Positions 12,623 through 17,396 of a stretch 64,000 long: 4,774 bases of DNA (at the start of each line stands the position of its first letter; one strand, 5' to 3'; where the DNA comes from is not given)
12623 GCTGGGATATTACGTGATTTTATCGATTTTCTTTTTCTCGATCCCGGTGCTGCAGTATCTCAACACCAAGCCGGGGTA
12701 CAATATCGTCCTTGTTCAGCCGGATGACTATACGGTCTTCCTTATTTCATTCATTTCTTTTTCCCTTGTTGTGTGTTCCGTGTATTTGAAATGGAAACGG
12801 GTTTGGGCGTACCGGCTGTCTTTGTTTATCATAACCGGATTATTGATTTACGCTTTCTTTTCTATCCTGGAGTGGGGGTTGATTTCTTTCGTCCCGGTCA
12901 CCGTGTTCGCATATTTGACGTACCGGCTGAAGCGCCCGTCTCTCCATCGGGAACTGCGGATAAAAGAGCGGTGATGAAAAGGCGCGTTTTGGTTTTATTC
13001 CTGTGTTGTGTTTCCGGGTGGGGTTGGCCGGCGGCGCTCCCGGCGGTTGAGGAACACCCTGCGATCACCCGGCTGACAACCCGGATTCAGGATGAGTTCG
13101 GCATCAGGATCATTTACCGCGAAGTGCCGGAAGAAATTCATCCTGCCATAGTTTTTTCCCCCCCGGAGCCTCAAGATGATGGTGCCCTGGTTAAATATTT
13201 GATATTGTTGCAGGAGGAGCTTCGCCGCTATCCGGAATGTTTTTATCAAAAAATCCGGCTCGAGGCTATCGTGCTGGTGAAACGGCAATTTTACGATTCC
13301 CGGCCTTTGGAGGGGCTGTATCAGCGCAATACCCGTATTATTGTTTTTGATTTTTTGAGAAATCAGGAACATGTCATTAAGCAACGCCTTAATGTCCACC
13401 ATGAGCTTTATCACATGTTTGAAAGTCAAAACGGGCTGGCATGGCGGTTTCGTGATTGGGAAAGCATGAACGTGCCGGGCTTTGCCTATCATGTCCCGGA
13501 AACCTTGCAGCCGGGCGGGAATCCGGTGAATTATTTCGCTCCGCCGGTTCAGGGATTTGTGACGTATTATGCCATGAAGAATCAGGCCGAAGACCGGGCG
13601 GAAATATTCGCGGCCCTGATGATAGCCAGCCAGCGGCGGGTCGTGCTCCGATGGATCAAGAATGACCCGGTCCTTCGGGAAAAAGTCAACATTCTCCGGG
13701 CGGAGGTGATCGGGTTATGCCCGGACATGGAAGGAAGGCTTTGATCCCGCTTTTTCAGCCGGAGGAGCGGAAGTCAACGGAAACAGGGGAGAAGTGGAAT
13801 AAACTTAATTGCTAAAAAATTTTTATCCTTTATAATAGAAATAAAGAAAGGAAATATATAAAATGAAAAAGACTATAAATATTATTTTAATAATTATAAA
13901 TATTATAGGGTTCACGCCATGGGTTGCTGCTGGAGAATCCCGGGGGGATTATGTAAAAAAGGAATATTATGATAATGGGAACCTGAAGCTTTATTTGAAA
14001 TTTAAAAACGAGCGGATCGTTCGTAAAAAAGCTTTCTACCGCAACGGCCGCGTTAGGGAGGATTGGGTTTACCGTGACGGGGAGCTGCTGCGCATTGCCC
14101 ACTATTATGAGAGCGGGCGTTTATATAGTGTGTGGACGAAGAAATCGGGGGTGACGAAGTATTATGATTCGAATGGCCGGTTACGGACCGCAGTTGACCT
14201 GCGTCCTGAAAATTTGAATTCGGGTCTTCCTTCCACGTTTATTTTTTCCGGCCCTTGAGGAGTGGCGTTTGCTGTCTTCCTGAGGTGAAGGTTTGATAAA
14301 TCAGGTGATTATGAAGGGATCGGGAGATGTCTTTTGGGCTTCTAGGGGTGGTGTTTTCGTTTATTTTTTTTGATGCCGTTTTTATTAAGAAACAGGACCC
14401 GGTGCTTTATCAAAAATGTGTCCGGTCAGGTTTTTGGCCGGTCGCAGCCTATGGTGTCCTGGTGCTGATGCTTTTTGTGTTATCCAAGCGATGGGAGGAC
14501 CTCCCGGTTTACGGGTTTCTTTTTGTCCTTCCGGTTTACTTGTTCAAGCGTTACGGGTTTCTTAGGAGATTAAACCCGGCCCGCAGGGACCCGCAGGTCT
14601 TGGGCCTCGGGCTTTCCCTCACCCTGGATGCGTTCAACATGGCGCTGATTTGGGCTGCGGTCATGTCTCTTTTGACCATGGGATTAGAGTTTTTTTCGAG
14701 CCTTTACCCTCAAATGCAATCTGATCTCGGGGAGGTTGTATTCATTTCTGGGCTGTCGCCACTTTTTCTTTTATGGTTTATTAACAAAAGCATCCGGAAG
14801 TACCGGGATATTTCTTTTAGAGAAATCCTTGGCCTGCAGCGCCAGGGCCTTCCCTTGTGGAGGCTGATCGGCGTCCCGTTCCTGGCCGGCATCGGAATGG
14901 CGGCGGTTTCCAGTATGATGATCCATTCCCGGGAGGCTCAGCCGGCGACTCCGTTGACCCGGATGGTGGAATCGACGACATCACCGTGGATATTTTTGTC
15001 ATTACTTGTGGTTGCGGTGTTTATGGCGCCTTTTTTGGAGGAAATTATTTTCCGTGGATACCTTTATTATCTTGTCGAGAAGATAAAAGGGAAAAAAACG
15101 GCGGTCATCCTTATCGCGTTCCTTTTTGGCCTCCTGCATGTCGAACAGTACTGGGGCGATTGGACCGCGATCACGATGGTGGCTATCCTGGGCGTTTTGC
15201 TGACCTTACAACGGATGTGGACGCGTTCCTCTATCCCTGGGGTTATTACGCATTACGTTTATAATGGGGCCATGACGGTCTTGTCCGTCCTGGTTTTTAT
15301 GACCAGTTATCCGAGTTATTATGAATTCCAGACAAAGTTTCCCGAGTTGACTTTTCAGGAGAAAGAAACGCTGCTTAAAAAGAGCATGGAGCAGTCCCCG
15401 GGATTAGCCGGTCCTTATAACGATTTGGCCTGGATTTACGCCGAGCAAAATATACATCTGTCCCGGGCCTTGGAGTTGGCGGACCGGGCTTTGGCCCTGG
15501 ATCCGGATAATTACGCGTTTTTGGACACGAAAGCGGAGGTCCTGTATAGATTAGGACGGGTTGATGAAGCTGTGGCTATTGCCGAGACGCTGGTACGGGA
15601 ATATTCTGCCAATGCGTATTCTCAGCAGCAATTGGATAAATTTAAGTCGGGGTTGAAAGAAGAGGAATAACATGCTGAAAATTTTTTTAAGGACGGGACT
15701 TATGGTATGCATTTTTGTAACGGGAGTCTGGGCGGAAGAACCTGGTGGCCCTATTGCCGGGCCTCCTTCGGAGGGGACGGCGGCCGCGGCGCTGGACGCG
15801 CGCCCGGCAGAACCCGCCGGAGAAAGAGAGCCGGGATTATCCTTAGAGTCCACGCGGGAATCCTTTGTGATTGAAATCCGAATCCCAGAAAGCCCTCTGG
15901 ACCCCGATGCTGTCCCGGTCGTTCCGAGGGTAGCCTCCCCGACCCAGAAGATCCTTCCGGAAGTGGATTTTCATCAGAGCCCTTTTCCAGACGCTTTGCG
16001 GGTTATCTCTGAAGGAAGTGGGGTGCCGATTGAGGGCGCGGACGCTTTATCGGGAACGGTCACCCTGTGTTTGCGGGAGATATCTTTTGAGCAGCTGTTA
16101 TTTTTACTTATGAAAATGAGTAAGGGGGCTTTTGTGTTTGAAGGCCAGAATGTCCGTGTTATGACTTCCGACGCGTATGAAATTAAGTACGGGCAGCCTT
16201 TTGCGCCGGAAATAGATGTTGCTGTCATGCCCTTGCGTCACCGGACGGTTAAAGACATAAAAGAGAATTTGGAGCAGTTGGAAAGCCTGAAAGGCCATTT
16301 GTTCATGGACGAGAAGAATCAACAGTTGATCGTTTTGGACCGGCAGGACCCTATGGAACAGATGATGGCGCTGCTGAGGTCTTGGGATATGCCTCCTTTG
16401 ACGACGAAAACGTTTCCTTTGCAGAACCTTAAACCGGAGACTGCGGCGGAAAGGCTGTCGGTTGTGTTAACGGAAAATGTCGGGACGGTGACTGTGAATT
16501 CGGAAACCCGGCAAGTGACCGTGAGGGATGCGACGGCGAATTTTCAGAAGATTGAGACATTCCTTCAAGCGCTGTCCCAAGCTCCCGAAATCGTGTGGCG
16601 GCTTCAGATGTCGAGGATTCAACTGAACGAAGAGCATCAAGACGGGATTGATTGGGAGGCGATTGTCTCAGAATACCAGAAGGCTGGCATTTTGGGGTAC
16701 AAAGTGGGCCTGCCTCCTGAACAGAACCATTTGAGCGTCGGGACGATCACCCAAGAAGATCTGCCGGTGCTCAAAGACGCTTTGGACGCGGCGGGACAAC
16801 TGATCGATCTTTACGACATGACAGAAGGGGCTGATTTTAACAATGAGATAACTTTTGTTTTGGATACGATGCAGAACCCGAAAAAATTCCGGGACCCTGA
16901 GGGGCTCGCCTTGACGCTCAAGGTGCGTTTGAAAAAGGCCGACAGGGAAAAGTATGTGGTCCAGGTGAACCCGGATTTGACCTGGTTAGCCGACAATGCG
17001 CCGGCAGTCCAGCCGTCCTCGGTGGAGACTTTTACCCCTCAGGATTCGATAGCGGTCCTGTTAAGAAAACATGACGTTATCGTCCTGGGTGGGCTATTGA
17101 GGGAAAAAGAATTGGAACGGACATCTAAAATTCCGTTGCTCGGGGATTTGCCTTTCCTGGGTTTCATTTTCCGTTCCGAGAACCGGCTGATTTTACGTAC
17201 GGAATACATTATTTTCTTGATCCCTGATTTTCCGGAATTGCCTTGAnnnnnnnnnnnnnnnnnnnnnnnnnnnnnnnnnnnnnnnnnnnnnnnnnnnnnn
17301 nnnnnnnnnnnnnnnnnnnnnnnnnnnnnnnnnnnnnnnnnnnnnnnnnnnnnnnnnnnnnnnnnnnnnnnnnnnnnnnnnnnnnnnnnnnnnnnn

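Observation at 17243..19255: TMTC/PMT-like GT-C glycosyltransferase with TPR repeats inside the T2SS operon, and a poly-Thr tract in the secretin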

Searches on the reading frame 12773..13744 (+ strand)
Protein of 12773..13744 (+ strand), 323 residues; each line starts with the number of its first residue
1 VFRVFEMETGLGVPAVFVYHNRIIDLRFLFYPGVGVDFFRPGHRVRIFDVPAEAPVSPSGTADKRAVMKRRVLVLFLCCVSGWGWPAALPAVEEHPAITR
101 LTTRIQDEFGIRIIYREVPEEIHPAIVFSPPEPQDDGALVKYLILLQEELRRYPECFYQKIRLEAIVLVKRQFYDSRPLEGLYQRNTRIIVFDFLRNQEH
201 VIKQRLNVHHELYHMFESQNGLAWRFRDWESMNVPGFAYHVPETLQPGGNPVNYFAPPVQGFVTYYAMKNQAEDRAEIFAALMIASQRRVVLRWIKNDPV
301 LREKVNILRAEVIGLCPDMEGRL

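Call 6: search_protein_families(library=pfam, proteins=[window:12773-13744:+], max_evalue=0.01)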
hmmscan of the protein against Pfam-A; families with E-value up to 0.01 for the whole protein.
window:12773-13744:+ (323 aa): 1 family
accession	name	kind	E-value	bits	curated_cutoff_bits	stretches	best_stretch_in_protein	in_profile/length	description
PF15890.11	Peptidase_Mx1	-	1.6e-06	28.1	25.6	1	103-289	14-199/240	Putative zinc-binding metallo-peptidase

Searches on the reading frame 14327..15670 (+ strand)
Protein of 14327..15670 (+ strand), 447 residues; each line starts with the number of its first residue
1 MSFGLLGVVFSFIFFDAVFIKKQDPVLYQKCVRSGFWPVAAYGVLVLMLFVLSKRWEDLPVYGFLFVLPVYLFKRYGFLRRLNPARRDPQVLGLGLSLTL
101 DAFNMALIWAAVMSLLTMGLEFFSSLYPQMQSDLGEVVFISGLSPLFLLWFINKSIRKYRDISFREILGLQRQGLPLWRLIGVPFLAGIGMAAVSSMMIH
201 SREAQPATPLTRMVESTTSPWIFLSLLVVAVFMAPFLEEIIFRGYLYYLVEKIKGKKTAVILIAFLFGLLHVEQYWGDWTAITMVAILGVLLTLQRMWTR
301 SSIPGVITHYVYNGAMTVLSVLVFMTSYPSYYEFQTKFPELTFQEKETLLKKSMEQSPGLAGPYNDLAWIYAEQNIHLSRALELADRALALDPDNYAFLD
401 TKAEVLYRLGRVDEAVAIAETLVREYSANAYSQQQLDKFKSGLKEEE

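Call 6: search_protein_families(library=pfam, proteins=[window:14327-15670:+], max_evalue=0.01)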
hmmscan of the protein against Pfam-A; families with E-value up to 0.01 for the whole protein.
window:14327-15670:+ (447 aa): 9 families
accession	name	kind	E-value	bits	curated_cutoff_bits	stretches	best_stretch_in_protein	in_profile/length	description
PF02517.21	Rce1-like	-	1.8e-18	67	22.4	1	221-314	2-92/93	Type II CAAX prenyl endopeptidase Rce1-like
PF13431.12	TPR_17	-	1.3e-07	31.7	24.4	1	384-416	1-33/34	Tetratricopeptide repeat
PF14559.12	TPR_19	-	1.5e-07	32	25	1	379-428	8-57/68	Tetratricopeptide repeat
PF13432.12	TPR_16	-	6.8e-05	23.7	32.7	1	378-429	13-64/65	Tetratricopeptide repeat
PF07719.23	TPR_2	-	7.1e-05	23.1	27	0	364-395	4-34/34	Tetratricopeptide repeat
PF13428.12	TPR_14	-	0.00068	20.5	23.5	0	366-399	6-38/44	Tetratricopeptide repeat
PF13371.12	TPR_9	-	0.00088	19.7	35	1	373-417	6-50/73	Tetratricopeptide repeat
PF13424.12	TPR_12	-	0.0058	17.2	30.1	0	355-392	39-75/77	Tetratricopeptide repeat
PF12895.13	ANAPC3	-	0.0061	17.2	27.2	0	375-422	2-49/82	Anaphase-promoting complex, cyclosome, subunit 3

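Call 8: search_protein_families(library=ncbifam, proteins=[window:14327-15670:+], max_evalue=0.1)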
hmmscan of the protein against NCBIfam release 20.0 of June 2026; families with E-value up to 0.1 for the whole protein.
window:14327-15670:+ (447 aa): 15 families
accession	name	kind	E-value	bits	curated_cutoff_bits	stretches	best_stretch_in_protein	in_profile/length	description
NF041647.1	ABC_perm_CPBP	equivalog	6e-16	58.3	435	1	111-320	427-634/636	ABC transporter permease subunit/CPBP intramembrane protease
TIGR02917.1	PEP_TPR_lipo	equivalog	7e-11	40.7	312.2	1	351-426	794-867/899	XrtA/PEP-CTERM system TPR-repeat protein PrsT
NF033192.3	CPBP_JDVT_MrtJ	equivalog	1.8e-08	35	75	1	228-316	2-95/98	JDVT-CTERM system glutamic-type intramembrane protease MrtJ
NF040589.1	CPBP_Synerg_MrtS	equivalog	2.7e-06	27.7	130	1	227-313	76-160/170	Synerg-CTERM system glutamic-type intramembrane protease MrtS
NF046050.1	CPBP_fam_MroQ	equivalog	9.5e-06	25.2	270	1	148-325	56-229/243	intramembrane glutamic endopeptidase MroQ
NF052640.1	CPBP_M949_0222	equivalog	9.1e-05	22.4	220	1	224-309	57-138/213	M949_0222 family glutamic-type intramembrane endopeptidase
TIGR03662.1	Chlor_Arch_YYY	subfamily_domain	0.00087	18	300.25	1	33-242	307-500/727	chlor_Arch_YYY domain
NF050068.1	Rv0804_CPBP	equivalog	0.0015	18.2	200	1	211-313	84-186/197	Rv0804 family intramembrane glutamic endopeptidase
TIGR03008.1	pepcterm_CAAX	equivalog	0.0022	17.9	81.05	1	157-321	55-214/222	CAAX prenyl protease-related protein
NF008391.2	PRK11189.1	equivalog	0.013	15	250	1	351-423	89-160/297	lipoprotein NlpI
NF040914.1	Mrt_core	domain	0.021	14.9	100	1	226-320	3-105/108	myxosortase family intramembrane protease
NF009037.0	PRK12370.1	equivalog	0.032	12.6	589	1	376-428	386-438/553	HilA/EilA family virulence transcriptional regulator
NF052415.1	T3SS_chap_SctY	equivalog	0.065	13.8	70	0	367-425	12-69/106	type III secretion apparatus assembly chaperone SctY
NF041522.1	TPR_sll0314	equivalog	0.067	12.4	225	1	378-438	196-256/275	Sll0314/Alr1548 family TPR repeat-containing protein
NF040674.1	CPBP_fam_MrtP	equivalog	0.069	12.6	250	0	197-272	221-304/354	myxosortase MrtP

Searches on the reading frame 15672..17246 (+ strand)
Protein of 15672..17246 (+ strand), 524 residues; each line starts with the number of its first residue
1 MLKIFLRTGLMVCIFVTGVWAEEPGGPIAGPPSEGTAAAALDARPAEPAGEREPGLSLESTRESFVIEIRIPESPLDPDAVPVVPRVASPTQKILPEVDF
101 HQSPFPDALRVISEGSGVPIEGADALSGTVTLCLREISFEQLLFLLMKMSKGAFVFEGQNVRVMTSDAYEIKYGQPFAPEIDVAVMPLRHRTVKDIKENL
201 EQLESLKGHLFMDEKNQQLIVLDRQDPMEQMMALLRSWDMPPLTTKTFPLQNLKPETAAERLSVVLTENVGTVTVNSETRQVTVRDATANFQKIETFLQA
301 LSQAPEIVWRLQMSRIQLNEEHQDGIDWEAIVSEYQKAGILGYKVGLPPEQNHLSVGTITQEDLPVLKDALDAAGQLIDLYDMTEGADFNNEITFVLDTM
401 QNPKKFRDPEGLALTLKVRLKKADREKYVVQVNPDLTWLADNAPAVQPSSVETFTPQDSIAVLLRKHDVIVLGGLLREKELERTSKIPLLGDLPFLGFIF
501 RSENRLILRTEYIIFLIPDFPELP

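Call 6: search_protein_families(library=pfam, proteins=[window:15672-17246:+], max_evalue=0.01)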
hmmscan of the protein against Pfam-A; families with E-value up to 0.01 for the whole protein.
window:15672-17246:+ (524 aa): 2 families
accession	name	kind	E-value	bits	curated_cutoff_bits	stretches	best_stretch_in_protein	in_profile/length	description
PF00263.26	Secretin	-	7.4e-14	52.1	27.5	1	425-518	70-165/169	Bacterial type II and III secretion system protein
PF03958.22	Secretin_N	-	5.9e-12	46.1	28.2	2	245-301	1-63/69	Bacterial type II/III secretion system short domain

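Call 8: search_protein_families(library=ncbifam, proteins=[window:15672-17246:+], max_evalue=0.1)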
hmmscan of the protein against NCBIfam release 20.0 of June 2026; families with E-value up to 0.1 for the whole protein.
window:15672-17246:+ (524 aa): 9 families
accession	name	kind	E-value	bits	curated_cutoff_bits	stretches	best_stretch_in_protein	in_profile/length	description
TIGR02517.1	type_II_gspD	equivalog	1.3e-24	86.7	351.35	2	461-518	530-587/600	type II secretion system secretin GspD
TIGR02515.1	IV_pilus_PilQ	subfamily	7e-22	78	284.35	2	461-518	367-424/428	type IV pilus secretin PilQ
NF010083.0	PRK13568.1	equivalog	6e-19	68.1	554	2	462-519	358-415/419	DNA uptake porin HofQ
TIGR02519.1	pilus_MshL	equivalog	2e-16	59.9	250.2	2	461-518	230-287/290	pilus (MSHA type) biogenesis protein MshL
TIGR02516.1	type_III_yscC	equivalog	1.8e-10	39.9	238.45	1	440-517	387-457/463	type III secretion system outer membrane ring subunit SctC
NF007851.2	PRK10560.1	exception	5.3e-09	35.4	598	1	464-518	352-406/412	DNA uptake porin HofQ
NF042912.1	Amuc_1098_fam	equivalog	6.9e-09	34.3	750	1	467-515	742-790/805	Amuc_1098 family type IV pilus outer membrane protein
NF011873.0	PRK15346.1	equivalog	8.5e-09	34.6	524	1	462-505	435-478/499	EscC/YscC/HrcC family type III secretion system outer membrane ring protein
TIGR02520.1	pilus_B_mal_scr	equivalog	0.0092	14.6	287.65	1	263-340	229-308/513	PilN family type IVB pilus formation outer membrane protein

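Call 68: search_solved_structures(query=window:15672-17246:+, max_evalue=0.001, show_alignments=1)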
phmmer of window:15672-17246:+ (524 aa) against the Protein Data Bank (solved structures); distinct sequences matched with E-value up to 0.001: 17.
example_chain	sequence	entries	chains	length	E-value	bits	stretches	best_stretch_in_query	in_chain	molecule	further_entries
6hcg_A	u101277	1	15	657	2.7e-11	46.1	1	410-519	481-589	Type II secretion system protein D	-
3jc8_Qa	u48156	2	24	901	6.9e-11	44.7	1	99-240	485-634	PilQ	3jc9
5wln_G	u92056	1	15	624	2.9e-10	42.7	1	402-518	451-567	Type II secretion system protein D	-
9sh1_A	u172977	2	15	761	8.2e-10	41.2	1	463-518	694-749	Type IV pilus biogenesis and competence protein PilQ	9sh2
6w6m_A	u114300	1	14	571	8.9e-10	41.1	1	452-519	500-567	Type IV pilus secretin PilQ family protein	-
4av2_A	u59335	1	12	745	9e-10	41.1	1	463-519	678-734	TYPE IV PILUS BIOGENESIS AND COMPETENCE PROTEIN PILQ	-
6i1x_A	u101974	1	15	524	1.9e-09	40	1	459-518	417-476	Type II secretion system protein D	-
6i1y_A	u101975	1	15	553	2.3e-09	39.7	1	456-519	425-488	General secretion pathway protein GspD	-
9k8v_A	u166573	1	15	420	6.8e-09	38.2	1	456-519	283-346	General secretion pathway protein D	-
5wq8_A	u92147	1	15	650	1.1e-08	37.4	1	456-519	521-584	Type II secretion system protein D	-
5wq9_A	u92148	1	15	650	1.2e-08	37.4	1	456-519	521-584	Type II secretion system protein D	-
6ve2_A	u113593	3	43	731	9.8e-08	34.4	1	460-519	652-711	Fimbrial assembly protein PilQ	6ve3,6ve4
9x0w_A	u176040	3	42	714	1.1e-07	34.2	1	460-519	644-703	Fimbrial assembly protein PilQ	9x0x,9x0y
5wq7_A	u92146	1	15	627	1.6e-07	33.6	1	430-518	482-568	Putative type II secretion system protein D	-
5zdh_A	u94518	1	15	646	3.7e-07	32.5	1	461-518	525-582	Type II secretion system protein D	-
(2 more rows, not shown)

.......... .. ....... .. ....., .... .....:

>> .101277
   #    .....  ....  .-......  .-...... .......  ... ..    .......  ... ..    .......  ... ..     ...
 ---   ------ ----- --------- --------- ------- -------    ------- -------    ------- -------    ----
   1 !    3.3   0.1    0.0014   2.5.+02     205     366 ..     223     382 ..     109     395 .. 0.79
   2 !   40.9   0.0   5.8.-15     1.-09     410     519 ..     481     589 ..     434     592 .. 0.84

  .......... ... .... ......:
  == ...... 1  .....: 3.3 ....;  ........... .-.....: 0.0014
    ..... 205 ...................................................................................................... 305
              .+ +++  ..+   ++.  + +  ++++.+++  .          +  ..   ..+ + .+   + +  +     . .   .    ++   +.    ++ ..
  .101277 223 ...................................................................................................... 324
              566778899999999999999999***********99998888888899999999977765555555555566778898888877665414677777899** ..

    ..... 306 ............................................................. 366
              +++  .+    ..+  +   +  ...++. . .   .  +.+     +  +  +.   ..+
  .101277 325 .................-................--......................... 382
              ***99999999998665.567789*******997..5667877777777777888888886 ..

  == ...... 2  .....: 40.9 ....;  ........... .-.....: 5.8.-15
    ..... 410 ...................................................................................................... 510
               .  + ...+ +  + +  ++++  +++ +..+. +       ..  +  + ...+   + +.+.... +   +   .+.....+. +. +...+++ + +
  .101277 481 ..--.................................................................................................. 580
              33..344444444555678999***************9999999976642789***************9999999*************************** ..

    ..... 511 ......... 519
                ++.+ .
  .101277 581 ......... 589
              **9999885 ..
